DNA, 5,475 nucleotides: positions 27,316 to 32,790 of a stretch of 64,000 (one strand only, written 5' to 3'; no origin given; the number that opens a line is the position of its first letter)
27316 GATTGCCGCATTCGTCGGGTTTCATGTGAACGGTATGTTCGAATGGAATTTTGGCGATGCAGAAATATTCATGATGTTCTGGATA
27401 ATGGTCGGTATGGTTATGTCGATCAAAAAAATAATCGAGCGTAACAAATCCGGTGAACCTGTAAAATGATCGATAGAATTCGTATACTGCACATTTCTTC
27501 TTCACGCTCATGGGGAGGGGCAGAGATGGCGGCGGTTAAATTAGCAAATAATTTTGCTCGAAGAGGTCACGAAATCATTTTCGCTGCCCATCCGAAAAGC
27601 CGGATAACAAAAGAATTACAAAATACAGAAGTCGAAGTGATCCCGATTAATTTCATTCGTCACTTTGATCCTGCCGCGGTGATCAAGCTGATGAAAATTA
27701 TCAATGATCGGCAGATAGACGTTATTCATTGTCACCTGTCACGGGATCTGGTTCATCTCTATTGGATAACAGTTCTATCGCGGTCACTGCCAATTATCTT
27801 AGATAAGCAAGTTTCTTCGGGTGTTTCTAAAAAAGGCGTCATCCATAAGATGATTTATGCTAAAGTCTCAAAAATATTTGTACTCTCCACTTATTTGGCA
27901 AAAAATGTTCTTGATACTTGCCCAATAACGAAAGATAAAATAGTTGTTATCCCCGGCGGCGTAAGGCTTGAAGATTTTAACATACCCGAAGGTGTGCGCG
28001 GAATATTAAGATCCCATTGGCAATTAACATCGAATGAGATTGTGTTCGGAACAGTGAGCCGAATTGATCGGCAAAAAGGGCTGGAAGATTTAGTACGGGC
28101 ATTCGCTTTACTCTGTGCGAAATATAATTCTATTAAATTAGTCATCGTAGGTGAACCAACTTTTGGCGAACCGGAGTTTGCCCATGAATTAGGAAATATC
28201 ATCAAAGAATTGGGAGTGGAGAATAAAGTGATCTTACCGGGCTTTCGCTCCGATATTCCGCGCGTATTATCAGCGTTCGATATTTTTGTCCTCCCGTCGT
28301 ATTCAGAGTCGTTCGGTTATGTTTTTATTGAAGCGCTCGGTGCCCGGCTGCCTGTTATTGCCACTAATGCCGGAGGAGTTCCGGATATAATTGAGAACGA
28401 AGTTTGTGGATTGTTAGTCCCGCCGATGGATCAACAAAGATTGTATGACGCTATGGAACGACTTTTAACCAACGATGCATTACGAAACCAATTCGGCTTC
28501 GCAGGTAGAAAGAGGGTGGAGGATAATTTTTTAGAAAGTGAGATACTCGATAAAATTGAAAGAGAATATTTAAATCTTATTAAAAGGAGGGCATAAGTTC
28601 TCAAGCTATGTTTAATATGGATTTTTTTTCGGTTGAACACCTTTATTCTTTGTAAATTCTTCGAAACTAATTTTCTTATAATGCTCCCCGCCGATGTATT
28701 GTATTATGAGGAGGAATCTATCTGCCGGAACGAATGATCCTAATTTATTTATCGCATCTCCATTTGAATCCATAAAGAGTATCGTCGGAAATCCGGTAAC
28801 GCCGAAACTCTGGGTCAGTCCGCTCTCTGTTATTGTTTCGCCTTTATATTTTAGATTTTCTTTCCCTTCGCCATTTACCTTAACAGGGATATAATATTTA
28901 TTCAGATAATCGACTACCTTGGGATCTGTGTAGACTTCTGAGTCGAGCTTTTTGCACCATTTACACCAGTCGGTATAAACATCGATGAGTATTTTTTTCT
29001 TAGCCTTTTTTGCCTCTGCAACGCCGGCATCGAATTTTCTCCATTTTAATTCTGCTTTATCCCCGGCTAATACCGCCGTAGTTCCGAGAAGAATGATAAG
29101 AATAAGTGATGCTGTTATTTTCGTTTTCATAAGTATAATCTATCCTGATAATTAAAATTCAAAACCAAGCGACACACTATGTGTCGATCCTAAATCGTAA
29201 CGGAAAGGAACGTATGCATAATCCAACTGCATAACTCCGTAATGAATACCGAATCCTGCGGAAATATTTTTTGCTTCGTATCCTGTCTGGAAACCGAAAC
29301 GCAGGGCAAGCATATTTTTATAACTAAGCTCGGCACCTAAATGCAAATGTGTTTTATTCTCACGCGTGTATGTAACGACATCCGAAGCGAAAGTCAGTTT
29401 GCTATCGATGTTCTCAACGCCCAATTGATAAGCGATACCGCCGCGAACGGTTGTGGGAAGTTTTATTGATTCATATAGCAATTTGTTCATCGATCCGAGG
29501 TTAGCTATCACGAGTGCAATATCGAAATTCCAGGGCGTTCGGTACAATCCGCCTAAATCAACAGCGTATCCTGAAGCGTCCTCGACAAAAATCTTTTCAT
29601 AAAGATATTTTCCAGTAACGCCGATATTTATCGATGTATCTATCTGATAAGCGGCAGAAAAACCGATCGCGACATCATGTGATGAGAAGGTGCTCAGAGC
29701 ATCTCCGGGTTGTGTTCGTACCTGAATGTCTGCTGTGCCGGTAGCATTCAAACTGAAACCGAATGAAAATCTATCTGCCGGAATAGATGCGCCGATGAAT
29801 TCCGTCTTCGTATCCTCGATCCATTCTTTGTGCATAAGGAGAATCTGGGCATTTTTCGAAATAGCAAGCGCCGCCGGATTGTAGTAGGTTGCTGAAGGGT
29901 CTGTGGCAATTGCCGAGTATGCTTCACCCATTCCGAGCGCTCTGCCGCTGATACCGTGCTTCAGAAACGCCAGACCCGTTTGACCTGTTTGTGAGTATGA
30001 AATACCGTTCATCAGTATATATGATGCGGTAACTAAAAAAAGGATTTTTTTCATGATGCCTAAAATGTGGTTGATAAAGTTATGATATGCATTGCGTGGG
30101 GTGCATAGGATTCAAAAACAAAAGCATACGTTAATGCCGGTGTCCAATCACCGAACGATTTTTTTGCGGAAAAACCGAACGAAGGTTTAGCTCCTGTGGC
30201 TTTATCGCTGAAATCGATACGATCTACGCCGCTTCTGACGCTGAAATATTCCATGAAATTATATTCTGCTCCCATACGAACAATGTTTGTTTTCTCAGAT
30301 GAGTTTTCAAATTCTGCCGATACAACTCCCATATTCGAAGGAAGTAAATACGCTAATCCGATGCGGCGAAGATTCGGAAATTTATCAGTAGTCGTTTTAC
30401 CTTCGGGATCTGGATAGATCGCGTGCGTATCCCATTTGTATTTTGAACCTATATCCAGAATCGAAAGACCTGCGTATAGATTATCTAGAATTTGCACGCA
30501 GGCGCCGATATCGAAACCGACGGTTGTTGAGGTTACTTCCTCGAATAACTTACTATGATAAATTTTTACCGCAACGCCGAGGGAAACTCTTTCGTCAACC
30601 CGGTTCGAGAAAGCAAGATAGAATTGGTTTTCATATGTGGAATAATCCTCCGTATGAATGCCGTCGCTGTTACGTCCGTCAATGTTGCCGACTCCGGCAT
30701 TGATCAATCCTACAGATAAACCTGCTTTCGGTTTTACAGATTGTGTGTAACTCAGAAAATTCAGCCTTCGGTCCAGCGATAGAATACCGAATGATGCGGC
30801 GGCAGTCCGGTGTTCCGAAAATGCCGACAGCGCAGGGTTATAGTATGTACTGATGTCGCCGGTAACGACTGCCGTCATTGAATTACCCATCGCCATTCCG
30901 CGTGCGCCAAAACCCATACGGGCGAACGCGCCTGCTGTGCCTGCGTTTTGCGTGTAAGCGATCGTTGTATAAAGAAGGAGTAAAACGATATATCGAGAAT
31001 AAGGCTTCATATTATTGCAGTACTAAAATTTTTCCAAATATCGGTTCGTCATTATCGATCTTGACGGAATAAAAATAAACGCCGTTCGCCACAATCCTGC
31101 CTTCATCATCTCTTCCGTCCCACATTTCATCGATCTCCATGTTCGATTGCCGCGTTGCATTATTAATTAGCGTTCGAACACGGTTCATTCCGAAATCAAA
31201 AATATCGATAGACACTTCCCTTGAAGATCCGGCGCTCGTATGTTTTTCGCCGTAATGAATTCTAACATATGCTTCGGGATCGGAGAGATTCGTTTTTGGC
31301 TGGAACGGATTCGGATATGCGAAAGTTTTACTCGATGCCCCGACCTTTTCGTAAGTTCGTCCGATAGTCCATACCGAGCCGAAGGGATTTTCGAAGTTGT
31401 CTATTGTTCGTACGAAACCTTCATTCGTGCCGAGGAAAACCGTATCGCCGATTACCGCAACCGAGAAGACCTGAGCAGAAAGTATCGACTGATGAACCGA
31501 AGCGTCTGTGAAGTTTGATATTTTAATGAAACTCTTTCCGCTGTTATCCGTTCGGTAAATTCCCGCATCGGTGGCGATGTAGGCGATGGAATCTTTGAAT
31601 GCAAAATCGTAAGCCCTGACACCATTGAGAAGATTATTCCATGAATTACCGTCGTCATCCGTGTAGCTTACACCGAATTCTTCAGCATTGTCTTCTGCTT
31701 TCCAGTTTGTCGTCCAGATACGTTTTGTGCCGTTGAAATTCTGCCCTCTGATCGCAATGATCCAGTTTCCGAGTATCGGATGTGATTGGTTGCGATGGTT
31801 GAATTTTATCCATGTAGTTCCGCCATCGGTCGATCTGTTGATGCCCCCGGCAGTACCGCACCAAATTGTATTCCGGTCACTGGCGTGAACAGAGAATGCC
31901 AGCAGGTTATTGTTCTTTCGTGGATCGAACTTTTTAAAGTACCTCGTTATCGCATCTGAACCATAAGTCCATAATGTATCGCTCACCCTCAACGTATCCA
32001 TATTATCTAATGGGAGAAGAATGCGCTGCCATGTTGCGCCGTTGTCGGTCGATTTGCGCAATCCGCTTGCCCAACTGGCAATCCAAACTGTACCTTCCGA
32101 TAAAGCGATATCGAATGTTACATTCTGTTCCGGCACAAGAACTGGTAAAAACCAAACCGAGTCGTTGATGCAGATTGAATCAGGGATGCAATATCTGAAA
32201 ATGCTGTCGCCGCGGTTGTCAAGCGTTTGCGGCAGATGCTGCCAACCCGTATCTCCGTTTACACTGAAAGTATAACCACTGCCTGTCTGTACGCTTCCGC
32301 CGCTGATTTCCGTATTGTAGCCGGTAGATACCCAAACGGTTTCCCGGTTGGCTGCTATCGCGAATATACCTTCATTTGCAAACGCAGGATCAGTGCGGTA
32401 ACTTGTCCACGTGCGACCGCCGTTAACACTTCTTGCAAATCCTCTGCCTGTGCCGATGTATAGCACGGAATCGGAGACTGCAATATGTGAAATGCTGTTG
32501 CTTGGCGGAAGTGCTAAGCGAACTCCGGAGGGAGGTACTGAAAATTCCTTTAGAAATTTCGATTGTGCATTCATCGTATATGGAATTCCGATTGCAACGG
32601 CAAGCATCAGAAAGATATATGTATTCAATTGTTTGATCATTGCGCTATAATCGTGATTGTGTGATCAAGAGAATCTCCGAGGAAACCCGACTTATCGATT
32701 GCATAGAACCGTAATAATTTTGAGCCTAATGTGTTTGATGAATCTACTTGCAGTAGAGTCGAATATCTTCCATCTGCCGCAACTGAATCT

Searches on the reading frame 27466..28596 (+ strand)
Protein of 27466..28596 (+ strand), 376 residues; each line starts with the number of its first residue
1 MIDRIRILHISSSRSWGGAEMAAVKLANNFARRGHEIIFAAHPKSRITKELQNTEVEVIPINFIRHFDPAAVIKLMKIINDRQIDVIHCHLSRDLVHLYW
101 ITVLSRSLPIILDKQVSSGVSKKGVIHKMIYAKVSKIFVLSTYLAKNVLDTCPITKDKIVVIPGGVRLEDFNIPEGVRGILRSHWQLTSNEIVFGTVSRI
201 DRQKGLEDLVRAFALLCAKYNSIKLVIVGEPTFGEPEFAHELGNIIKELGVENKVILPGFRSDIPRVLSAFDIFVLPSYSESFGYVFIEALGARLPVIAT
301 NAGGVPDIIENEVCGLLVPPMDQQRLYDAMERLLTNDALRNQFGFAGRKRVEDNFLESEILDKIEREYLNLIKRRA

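Call 16: search_protein_families(library=pfam, proteins=[window:27466-28596:+], max_evalue=0.001)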
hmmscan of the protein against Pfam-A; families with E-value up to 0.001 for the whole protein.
window:27466-28596:+ (376 aa): 6 families
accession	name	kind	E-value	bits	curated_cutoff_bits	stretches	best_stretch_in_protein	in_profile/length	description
PF00534.26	Glycos_transf_1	-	3.1e-41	141.2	26.4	1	185-350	9-172/172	Glycosyl transferases group 1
PF13692.12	Glyco_trans_1_4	-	3.3e-34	118.6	27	1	193-336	3-142/142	Glycosyl transferases group 1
PF13439.12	Glyco_transf_4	-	3.7e-17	63.3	28.5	1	16-169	1-169/170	Glycosyltransferase Family 4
PF20706.3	GT4-conflict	-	2.6e-10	40.3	26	1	193-315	202-326/385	Family 4 Glycosyltransferase in conflict systems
PF13579.12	Glyco_trans_4_4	-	1.5e-09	38.8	29.7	1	17-165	1-158/158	Glycosyl transferase 4-like domain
PF13477.12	Glyco_trans_4_2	-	1.4e-05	25.7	23.4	1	24-111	14-103/139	Glycosyl transferase 4-like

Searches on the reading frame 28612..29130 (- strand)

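Call 16: search_protein_families(library=pfam, proteins=[window:28612-29130:-], max_evalue=0.001)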
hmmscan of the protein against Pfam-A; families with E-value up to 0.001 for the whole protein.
window:28612-29130:- (172 aa): 4 families
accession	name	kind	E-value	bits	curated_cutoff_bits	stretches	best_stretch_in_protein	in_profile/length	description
PF13098.12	Thioredoxin_2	-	1.1e-14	55.1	27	1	40-140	1-101/104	Thioredoxin-like domain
PF03190.21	Thioredox_DsbH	-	1.8e-14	54.4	27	1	26-135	18-123/163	Protein of unknown function, DUF255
PF13899.12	Thioredoxin_7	-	2.8e-12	47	27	1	30-121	2-82/83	Thioredoxin-like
PF00085.26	Thioredoxin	-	7.2e-08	32.8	23.5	1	30-130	7-88/103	Thioredoxin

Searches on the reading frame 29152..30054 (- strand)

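Call 18: search_protein_families(library=pfam, proteins=[window:29152-30054:-], max_evalue=0.0001)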
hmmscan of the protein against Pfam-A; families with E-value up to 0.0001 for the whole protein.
window:29152-30054:- (300 aa): 1 family
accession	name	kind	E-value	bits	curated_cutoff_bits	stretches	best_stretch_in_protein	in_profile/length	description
PF03687.19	UPF0164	-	4.9e-07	29.3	21.4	1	36-145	49-157/325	Uncharacterised protein family (UPF0164)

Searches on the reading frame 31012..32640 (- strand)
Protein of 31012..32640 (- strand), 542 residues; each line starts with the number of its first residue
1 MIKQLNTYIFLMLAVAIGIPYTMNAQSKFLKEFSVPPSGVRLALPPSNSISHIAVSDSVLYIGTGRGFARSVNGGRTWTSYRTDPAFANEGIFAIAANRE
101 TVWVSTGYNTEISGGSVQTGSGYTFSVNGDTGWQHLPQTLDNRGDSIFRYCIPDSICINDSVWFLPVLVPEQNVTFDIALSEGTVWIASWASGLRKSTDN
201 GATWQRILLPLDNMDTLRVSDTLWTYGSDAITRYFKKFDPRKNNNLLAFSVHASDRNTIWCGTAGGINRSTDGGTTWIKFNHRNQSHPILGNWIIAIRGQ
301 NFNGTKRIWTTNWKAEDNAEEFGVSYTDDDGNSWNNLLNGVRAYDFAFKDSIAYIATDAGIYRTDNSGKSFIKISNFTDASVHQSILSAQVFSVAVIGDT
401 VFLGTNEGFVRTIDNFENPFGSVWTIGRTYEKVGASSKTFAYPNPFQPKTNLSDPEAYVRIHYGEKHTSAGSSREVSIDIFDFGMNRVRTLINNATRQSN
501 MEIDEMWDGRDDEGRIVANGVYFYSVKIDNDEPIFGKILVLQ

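Call 18: search_protein_families(library=pfam, proteins=[window:31012-32640:-], max_evalue=0.0001)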
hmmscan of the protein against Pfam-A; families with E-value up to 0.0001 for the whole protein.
window:31012-32640:- (542 aa): 3 families
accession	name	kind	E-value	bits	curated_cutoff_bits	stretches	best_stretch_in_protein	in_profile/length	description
PF15902.12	Sortilin-Vps10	-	2.5e-08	33.6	33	1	235-401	13-179/446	Sortilin, neurotensin receptor 3,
PF13860.13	FlgD_ig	-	5.5e-05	23.5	27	0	470-530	19-77/79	FlgD Ig-like domain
PF07494.17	Reg_prop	-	8.6e-05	22.7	20.4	0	170-190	3-23/24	Two component regulator propeller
